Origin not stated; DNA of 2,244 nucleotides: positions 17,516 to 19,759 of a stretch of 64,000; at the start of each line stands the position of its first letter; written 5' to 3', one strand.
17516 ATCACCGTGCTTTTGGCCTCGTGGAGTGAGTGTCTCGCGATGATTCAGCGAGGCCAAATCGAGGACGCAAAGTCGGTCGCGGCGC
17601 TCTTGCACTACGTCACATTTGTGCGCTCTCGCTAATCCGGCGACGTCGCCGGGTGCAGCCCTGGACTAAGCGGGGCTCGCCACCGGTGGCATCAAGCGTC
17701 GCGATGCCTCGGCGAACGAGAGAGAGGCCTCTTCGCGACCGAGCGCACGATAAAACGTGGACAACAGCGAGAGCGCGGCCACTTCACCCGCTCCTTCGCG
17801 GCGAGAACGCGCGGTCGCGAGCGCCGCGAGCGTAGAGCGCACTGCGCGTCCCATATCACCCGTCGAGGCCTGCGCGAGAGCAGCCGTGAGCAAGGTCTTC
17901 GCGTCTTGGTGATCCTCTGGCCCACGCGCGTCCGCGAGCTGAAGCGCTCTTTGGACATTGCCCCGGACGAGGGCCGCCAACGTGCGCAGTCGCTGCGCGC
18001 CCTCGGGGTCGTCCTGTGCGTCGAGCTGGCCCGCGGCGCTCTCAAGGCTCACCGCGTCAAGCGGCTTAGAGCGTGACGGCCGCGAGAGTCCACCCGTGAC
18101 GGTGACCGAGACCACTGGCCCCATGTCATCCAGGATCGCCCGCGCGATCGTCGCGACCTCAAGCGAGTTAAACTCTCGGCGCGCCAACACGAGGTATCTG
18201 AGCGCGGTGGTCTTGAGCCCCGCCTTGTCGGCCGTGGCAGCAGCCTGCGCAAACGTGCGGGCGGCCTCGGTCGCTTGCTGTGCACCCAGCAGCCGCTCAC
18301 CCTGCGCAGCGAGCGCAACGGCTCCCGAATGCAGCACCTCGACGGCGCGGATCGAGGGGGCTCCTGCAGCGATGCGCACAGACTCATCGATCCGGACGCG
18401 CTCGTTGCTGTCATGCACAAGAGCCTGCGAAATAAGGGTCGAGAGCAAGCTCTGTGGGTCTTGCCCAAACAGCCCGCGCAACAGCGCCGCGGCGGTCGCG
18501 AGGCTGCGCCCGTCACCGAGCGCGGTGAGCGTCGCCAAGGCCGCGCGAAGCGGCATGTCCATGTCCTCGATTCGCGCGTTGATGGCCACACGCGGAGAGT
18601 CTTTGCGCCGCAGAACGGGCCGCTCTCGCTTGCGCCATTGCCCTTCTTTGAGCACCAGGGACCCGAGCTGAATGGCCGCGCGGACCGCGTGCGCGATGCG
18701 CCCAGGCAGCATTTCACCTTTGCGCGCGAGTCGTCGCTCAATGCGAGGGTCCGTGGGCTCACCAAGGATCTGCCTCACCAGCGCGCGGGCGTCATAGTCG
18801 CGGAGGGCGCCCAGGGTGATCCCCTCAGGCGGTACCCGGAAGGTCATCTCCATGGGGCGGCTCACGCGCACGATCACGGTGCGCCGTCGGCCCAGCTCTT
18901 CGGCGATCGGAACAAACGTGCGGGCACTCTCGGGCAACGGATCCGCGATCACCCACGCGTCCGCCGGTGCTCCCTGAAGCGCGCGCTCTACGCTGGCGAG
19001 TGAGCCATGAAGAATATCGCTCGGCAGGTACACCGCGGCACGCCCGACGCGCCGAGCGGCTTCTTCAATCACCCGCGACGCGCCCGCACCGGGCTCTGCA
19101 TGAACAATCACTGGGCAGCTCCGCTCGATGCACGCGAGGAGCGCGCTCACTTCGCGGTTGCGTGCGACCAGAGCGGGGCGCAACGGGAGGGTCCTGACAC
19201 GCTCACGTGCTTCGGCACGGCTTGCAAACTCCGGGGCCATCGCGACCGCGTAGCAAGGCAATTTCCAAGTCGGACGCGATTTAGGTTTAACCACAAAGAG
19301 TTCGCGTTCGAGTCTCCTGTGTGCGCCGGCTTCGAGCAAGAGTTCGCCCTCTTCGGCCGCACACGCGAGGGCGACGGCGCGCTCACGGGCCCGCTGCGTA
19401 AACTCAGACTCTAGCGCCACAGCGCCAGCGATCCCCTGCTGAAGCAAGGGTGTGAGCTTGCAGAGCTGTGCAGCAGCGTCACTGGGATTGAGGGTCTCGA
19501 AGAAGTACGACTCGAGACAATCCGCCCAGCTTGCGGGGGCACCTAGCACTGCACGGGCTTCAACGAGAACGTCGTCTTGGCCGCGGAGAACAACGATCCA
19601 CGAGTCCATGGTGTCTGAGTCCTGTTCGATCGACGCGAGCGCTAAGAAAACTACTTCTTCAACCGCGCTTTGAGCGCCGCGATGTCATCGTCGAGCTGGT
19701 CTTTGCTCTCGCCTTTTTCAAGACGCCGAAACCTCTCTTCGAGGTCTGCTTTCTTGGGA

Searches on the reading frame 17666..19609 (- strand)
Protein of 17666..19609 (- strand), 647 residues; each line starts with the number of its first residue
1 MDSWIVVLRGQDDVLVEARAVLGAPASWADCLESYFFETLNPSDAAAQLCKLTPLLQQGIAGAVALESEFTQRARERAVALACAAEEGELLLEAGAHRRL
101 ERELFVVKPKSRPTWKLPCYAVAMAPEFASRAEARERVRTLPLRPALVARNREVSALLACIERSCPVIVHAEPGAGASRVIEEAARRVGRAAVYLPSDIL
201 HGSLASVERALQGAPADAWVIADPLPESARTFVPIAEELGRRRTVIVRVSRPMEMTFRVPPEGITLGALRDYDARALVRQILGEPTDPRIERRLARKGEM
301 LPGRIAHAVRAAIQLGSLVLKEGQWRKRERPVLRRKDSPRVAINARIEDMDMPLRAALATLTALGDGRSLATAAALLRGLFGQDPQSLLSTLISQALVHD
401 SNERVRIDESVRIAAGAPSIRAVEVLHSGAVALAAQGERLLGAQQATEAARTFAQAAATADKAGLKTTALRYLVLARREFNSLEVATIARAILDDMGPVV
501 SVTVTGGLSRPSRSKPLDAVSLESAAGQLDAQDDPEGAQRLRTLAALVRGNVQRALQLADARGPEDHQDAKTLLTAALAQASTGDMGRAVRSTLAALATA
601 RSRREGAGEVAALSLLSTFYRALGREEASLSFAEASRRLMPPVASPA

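Call 8: search_protein_families(library=pfam, proteins=[window:17666-19609:-])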
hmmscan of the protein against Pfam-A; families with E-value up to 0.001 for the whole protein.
window:17666-19609:- (647 aa): 0 families

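Call 13: find_homologous_proteins(query=window:17666-19609:-)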
Query window:17666-19609:- (647 aa): 10 proteins with E <= 0.001 among 8000 candidates.
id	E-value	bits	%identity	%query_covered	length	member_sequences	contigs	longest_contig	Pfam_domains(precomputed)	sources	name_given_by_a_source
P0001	0.0e+0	1348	100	100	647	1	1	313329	-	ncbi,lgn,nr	ncbi:MAG: hypothetical protein Q8Q09_27485 [Deltaproteobacteria bacterium]|nr:hypothetical protein [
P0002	1.9e-188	646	54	100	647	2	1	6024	-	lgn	-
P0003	3.8e-185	635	55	98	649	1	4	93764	-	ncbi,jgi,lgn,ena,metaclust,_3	jgi:hypothetical protein|metaclust:\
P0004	2.2e-184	632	54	99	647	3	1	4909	-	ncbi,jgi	jgi:hypothetical protein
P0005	2.6e-184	632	54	100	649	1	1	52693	-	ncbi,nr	ncbi:MAG: hypothetical protein JNK05_31715 [Myxococcales bacterium]|nr:hypothetical protein [Myxococ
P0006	2.1e-183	629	54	99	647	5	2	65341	-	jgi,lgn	jgi:tetratricopeptide (TPR) repeat protein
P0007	3.3e-183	629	52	100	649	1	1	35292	-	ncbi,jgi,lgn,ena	jgi:hypothetical protein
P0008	5.6e-183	628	53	99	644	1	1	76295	-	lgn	-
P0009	3.1e-181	622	52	100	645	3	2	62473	-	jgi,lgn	jgi:tetratricopeptide (TPR) repeat protein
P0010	1.3e-115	405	51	71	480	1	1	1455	-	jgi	jgi:tetratricopeptide (TPR) repeat protein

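Call 14: find_encoding_contigs(protein=P0005, flank=10000, max_places=2)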
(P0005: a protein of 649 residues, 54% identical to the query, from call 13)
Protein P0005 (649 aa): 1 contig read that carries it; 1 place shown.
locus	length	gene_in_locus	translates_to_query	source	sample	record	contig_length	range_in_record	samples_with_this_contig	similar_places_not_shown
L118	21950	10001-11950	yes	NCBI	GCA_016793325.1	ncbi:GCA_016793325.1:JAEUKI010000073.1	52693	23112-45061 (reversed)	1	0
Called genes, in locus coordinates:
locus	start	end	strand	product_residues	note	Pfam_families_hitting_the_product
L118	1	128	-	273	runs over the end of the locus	-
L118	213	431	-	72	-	-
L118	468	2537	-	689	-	PF02554:CstA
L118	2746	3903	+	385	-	-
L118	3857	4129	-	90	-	-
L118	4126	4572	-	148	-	-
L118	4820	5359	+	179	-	-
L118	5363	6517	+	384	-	PF00144:Beta-lactamase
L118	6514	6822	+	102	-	-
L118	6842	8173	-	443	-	-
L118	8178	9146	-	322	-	PF01073:3Beta_HSD, PF01370:Epimerase, PF02719:Polysacc_synt_2, PF04321:RmlD_sub_bind, PF05368:NmrA, PF07993:NAD_binding_4, PF13460:NAD_binding_10, PF16363:GDP_Man_Dehyd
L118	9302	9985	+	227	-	PF04012:PspA_IM30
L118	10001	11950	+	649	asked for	-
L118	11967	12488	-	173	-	PF00226:DnaJ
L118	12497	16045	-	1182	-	PF00012:HSP70, PF06723:MreB_Mbl (weak), PF00012:HSP70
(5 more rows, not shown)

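Call 15: find_encoding_contigs(protein=P0003, flank=10000, max_places=2)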
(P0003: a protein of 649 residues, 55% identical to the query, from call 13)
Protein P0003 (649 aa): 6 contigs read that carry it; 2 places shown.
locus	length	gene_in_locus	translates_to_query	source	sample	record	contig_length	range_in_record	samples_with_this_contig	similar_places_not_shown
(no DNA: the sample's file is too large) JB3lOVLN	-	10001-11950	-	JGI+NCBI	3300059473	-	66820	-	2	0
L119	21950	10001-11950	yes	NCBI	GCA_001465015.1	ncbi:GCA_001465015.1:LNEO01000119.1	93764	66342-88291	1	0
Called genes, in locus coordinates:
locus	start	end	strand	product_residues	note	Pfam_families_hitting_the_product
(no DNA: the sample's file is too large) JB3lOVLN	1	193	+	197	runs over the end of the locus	PF04386:SspB (weak)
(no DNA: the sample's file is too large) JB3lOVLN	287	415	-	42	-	-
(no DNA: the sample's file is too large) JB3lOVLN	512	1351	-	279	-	-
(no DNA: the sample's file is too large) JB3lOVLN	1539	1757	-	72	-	-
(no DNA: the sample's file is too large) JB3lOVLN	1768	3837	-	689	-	PF02554:CstA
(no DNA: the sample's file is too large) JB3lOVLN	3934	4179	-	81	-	-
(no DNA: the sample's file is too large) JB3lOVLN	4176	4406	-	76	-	-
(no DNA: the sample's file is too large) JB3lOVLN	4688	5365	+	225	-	-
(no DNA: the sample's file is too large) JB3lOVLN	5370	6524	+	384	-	PF00144:Beta-lactamase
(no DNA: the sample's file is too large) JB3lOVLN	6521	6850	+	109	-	-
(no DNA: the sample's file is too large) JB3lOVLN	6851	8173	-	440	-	-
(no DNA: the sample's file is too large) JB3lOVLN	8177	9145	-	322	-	PF01073:3Beta_HSD, PF01370:Epimerase, PF02719:Polysacc_synt_2, PF04321:RmlD_sub_bind, PF05368:NmrA, PF07993:NAD_binding_4, PF13460:NAD_binding_10, PF16363:GDP_Man_Dehyd, +1 more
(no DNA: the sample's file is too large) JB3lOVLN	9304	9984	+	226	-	PF04012:PspA_IM30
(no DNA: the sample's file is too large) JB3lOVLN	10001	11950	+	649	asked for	-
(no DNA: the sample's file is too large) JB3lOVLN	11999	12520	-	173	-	PF00226:DnaJ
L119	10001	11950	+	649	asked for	-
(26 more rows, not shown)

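Call 37: find_encoding_contigs(protein=P0008, flank=10000, max_places=1)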
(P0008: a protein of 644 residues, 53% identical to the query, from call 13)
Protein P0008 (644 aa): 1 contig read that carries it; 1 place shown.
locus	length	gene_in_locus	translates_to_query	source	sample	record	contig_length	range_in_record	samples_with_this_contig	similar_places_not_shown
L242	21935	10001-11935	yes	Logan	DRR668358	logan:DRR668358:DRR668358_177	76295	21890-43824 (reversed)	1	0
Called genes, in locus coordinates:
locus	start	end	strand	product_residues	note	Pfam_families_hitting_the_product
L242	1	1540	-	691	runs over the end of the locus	PF02554:CstA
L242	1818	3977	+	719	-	-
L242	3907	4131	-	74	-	-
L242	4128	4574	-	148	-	-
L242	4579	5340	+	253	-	-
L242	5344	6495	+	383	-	PF00144:Beta-lactamase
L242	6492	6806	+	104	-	-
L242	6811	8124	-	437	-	-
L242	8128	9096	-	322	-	PF01073:3Beta_HSD, PF01370:Epimerase, PF02719:Polysacc_synt_2, PF04321:RmlD_sub_bind, PF05368:NmrA (weak), PF07993:NAD_binding_4, PF13460:NAD_binding_10, PF16363:GDP_Man_Dehyd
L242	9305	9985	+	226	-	PF04012:PspA_IM30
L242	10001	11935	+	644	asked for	-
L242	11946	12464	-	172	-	PF00226:DnaJ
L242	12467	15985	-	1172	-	PF00012:HSP70, PF06723:MreB_Mbl (faint), PF00012:HSP70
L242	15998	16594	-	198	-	-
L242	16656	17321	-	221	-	-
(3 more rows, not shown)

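Call 38: find_encoding_contigs(protein=P0006, flank=10000, max_places=1)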
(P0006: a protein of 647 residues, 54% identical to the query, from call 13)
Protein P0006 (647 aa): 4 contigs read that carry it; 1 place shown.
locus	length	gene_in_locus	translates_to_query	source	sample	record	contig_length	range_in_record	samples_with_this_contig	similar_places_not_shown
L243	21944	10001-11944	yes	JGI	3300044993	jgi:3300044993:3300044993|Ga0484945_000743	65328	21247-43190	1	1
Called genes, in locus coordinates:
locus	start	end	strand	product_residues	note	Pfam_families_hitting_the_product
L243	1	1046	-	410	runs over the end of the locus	PF03600:CitMHS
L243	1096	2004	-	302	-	-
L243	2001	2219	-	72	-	-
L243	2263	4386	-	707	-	PF02554:CstA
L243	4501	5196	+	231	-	-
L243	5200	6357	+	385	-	PF00144:Beta-lactamase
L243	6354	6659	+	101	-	-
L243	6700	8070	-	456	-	-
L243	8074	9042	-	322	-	PF01073:3Beta_HSD, PF01370:Epimerase, PF02719:Polysacc_synt_2, PF04321:RmlD_sub_bind, PF05368:NmrA, PF07993:NAD_binding_4, PF13460:NAD_binding_10, PF16363:GDP_Man_Dehyd, +1 more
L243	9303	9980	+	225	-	PF04012:PspA_IM30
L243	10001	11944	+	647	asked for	-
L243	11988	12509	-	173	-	PF00226:DnaJ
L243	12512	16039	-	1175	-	PF00012:HSP70, PF06723:MreB_Mbl (faint), PF00012:HSP70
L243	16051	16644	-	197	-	-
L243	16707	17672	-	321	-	-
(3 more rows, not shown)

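Call 39: find_encoding_contigs(protein=P0009, flank=10000, max_places=1)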
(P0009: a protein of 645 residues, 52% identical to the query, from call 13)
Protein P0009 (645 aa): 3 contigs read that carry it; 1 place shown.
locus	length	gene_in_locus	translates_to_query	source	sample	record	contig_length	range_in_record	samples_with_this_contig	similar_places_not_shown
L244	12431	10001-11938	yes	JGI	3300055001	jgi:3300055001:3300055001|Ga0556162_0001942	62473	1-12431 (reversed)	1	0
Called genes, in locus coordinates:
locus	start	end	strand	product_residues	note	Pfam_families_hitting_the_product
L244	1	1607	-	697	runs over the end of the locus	PF02554:CstA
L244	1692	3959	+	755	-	-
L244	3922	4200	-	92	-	-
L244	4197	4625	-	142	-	-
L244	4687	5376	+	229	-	-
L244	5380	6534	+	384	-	PF00144:Beta-lactamase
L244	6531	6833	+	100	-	-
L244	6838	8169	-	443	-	-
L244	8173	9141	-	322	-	PF01073:3Beta_HSD, PF01370:Epimerase, PF02719:Polysacc_synt_2, PF04321:RmlD_sub_bind, PF05368:NmrA (weak), PF07993:NAD_binding_4, PF13460:NAD_binding_10, PF16363:GDP_Man_Dehyd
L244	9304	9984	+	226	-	PF04012:PspA_IM30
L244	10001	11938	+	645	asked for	-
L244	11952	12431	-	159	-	?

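Call 57: list_cluster_members(proteins=[P0001, P0132])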
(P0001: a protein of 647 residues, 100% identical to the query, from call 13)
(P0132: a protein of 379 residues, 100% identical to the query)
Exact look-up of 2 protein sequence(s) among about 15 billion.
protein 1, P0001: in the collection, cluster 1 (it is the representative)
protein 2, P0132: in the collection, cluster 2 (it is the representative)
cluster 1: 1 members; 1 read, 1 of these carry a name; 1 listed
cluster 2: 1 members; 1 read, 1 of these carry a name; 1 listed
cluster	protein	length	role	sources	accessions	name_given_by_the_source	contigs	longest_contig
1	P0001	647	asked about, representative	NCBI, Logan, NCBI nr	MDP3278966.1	MAG: hypothetical protein Q8Q09_27485 [Deltaproteobacteria bacterium] | hypothetical protein [Deltaproteobacteria bacterium]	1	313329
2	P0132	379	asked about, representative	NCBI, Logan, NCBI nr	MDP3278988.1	MAG: hypothetical protein Q8Q09_27595 [Deltaproteobacteria bacterium] | hypothetical protein [Deltaproteobacteria bacterium]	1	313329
